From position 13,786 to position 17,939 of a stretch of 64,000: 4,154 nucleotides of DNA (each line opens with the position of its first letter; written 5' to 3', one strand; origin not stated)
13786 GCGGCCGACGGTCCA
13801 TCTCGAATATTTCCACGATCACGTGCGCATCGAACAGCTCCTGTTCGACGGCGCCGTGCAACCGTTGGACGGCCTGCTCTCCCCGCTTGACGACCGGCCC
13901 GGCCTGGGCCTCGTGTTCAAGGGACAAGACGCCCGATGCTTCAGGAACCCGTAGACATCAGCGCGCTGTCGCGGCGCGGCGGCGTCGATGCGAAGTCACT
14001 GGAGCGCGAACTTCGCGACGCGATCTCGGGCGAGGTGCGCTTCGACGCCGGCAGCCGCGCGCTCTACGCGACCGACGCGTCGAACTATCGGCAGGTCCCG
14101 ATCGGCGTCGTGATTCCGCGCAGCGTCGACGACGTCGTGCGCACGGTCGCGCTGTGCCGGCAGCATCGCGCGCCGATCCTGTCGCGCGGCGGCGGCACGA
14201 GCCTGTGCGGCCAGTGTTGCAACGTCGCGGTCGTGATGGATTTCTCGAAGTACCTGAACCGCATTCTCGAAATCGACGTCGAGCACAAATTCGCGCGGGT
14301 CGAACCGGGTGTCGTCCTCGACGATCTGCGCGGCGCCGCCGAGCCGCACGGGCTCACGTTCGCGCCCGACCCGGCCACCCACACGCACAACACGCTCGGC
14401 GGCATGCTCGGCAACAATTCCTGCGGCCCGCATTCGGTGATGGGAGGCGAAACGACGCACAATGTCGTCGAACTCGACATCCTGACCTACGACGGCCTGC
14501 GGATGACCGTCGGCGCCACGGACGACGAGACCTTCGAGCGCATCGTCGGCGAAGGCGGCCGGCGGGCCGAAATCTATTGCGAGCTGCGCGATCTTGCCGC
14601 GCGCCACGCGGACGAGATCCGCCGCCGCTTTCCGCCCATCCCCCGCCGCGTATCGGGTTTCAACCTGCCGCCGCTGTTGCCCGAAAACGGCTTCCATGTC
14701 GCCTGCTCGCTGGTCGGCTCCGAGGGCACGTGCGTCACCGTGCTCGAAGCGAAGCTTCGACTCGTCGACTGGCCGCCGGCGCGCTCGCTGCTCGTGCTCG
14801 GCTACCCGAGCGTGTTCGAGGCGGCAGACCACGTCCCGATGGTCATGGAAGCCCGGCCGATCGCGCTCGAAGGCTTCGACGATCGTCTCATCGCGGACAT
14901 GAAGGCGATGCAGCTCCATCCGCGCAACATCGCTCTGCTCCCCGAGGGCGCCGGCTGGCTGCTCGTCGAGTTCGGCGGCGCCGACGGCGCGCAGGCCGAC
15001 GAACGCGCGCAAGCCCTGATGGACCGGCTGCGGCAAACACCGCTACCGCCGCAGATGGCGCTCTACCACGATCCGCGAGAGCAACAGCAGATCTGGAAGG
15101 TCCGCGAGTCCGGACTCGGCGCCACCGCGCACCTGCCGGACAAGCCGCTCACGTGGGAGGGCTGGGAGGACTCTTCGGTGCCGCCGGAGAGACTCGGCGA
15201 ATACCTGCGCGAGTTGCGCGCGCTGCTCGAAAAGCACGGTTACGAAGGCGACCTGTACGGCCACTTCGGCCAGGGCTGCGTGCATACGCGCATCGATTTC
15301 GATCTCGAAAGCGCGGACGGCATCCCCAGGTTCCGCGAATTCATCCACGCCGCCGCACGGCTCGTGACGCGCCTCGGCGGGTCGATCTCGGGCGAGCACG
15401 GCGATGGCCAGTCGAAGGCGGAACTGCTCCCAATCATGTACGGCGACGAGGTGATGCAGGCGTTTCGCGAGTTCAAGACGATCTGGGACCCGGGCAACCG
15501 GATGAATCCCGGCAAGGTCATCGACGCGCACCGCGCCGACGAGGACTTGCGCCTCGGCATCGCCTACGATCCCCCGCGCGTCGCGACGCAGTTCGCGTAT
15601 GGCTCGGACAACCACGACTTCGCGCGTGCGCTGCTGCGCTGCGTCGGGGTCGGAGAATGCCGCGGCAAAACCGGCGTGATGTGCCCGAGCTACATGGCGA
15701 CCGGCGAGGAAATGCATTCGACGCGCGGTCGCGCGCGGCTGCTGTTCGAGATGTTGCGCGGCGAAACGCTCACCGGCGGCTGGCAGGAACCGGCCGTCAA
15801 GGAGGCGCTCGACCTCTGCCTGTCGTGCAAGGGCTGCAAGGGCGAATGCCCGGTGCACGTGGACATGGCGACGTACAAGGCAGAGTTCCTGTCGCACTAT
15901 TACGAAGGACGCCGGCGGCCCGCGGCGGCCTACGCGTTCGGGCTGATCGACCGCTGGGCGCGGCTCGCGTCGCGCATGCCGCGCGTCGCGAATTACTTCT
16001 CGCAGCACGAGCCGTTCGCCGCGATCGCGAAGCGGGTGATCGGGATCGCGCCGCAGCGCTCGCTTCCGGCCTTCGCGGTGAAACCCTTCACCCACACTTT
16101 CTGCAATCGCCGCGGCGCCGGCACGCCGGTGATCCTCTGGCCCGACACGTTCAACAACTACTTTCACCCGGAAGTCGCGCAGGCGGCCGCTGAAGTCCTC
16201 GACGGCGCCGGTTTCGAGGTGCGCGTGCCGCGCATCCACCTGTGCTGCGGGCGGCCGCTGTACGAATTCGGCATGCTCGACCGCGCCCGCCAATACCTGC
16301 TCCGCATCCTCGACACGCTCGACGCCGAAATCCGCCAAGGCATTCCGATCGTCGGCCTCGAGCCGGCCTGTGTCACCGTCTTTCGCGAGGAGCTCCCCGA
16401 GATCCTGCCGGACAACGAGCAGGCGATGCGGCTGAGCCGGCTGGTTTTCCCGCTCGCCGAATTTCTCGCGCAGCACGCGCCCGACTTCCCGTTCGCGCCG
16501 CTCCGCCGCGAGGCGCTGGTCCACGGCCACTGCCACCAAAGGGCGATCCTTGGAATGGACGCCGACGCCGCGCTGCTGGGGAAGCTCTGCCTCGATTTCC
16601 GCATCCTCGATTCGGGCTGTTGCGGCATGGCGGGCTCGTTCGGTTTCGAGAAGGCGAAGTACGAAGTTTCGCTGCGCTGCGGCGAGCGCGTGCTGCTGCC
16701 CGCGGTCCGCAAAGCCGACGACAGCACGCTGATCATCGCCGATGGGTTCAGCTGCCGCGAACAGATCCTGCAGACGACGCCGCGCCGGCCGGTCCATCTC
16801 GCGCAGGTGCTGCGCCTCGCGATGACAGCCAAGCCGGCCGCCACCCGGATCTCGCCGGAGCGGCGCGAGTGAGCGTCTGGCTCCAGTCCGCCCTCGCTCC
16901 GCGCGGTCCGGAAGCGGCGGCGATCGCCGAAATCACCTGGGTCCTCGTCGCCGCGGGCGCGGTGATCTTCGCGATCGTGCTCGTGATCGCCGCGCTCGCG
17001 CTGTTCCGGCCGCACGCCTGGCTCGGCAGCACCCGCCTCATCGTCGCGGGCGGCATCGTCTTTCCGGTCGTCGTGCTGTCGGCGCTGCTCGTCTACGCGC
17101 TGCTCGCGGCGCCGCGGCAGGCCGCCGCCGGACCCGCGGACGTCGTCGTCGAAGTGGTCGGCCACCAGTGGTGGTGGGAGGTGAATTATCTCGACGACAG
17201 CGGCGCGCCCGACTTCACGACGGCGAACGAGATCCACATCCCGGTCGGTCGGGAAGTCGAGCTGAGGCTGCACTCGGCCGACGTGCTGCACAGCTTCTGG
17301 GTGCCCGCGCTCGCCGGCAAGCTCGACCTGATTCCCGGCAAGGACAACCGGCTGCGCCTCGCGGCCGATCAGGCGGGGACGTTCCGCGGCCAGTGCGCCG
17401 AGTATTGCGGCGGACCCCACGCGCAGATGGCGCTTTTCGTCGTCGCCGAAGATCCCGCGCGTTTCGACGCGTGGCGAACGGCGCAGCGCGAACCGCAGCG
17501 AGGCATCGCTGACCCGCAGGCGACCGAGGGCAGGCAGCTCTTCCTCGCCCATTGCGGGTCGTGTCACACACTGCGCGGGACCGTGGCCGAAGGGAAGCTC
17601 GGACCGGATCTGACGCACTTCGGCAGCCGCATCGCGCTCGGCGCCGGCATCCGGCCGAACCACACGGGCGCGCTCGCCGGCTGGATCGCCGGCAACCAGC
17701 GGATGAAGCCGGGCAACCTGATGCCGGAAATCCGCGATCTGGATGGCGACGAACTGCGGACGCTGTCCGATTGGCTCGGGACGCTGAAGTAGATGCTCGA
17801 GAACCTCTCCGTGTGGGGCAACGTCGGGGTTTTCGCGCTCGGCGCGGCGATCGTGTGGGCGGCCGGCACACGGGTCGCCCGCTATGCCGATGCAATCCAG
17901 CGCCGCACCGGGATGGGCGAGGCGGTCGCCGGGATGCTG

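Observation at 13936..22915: Seven overlapping ORFs join a YdiJ-like flavo-Fe-S dehydrogenase to a caa3-like oxidase, a CaCA antiporter and three c-haem domains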

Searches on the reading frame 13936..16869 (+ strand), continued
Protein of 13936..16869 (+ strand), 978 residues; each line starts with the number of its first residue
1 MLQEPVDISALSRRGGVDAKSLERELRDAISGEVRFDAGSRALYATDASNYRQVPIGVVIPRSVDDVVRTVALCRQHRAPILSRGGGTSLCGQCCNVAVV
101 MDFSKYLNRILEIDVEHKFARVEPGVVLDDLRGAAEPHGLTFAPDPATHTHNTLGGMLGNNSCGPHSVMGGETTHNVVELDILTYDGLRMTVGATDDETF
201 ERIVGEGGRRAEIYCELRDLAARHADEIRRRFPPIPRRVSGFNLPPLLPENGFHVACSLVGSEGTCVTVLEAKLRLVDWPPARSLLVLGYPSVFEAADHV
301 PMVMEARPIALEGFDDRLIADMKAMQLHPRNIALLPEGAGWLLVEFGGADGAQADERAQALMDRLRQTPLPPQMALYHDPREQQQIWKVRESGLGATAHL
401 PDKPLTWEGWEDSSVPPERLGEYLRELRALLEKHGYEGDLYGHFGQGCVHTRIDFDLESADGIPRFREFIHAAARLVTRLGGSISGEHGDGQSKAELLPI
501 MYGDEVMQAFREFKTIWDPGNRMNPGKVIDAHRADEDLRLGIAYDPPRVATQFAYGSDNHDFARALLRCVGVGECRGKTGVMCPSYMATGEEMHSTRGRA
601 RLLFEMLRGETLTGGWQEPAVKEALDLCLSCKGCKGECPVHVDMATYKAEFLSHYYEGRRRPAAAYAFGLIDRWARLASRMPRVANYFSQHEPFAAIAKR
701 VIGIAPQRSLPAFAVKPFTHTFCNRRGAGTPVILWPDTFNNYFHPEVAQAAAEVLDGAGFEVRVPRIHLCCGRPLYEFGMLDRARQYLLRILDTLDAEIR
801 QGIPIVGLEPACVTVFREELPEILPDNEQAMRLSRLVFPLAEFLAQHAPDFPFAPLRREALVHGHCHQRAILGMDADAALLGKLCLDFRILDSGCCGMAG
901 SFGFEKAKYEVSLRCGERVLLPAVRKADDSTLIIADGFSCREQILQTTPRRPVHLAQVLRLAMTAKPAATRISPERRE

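Call 78: find_encoding_contigs(protein=P0247, flank=10000, max_places=1)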
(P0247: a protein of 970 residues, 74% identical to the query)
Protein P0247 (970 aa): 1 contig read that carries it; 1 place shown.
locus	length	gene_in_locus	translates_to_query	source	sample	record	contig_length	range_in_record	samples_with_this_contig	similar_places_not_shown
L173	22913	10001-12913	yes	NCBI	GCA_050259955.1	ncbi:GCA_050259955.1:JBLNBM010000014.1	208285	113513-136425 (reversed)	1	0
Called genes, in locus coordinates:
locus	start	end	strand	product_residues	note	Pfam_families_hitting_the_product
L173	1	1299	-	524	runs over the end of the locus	PF00496:SBP_bac_5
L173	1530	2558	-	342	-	PF01738:DLH, PF12146:Hydrolase_4 (faint), PF00326:Peptidase_S9 (faint), PF07859:Abhydrolase_3 (weak)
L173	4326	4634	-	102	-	-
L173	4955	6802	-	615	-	PF19291:TREH_N, PF00723:Glyco_hydro_15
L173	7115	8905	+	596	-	PF02776:TPP_enzyme_N, PF01855:POR_N (weak), PF00205:TPP_enzyme_M, PF02775:TPP_enzyme_C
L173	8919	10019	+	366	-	PF02746:MR_MLE_N, PF13378:MR_MLE_C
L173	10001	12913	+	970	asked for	PF01565:FAD_binding_4, PF02913:FAD-oxidase_C, PF13183:Fer4_8, PF13534:Fer4_17 (weak), PF02754:CCG (faint)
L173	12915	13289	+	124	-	PF07100:ASRT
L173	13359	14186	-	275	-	PF01226:Form_Nir_trans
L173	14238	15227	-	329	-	PF00106:adh_short, PF08659:KR, PF13561:adh_short_C2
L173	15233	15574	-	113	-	PF03626:COX4_pro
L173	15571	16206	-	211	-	PF00510:COX3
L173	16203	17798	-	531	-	PF00115:COX1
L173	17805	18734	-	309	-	PF02790:COX2_TM (weak), PF13473:Cupredoxin_1, PF00116:COX2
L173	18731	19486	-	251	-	PF02630:SCO1-SenC (weak)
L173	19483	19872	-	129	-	-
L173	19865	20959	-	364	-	-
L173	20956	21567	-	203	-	PF13442:Cytochrome_CBB3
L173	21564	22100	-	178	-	PF11821:ActD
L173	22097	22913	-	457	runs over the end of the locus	PF03916:NrfD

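Call 89: find_encoding_contigs(protein=P0241, flank=10000, max_places=3)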
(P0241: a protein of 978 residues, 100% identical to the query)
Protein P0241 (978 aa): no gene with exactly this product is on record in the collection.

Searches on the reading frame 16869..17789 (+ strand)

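Call 10: search_protein_families(library=pfam, proteins=[window:16869-17789:+])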
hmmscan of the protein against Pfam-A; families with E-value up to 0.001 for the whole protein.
window:16869-17789:+ (307 aa): 3 families
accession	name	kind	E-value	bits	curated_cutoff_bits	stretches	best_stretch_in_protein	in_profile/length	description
PF00116.26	COX2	-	3.5e-20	72.6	22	1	117-191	43-117/120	Cytochrome C oxidase subunit II, periplasmic domain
PF00034.26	Cytochrom_C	-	9.1e-08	33.8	21.3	1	219-307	2-90/90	Cytochrome c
PF13442.11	Cytochrome_CBB3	-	3.3e-05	24.6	27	1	217-303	2-68/68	Cytochrome C oxidase, cbb3-type, subunit III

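Call 11: search_protein_families(library=ncbifam, proteins=[window:16869-17789:+])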
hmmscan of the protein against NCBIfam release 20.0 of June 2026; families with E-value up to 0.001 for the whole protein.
window:16869-17789:+ (307 aa): 7 families
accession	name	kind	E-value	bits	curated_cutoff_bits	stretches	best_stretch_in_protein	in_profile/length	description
TIGR02866.1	CoxB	equivalog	1.6e-44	151.9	147.7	1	15-202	5-200/202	cytochrome c oxidase subunit II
NF050117.1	aa3_CtaC_Actin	exception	5.5e-30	104.4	250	1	63-201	90-240/244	aa3-type cytochrome oxidase subunit II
TIGR01433.1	CyoA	equivalog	4.7e-19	68.7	266.2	1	50-203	69-222/226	ubiquinol oxidase subunit II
TIGR01432.1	QOXA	equivalog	4.8e-17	62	240.95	1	63-203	82-223/227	cytochrome aa3 quinol oxidase subunit II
NF007816.0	PRK10525.1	equivalog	7.2e-15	54.9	511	1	88-215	123-247/318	cytochrome o ubiquinol oxidase subunit II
TIGR04246.1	nitrous_NosZ_Gp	equivalog_domain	2.4e-06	26.1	625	1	121-193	500-576/578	Sec-dependent nitrous-oxide reductase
TIGR04485.1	thiosulf_SoxX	equivalog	7.5e-06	26.6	61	1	228-288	4-57/78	sulfur oxidation c-type cytochrome SoxX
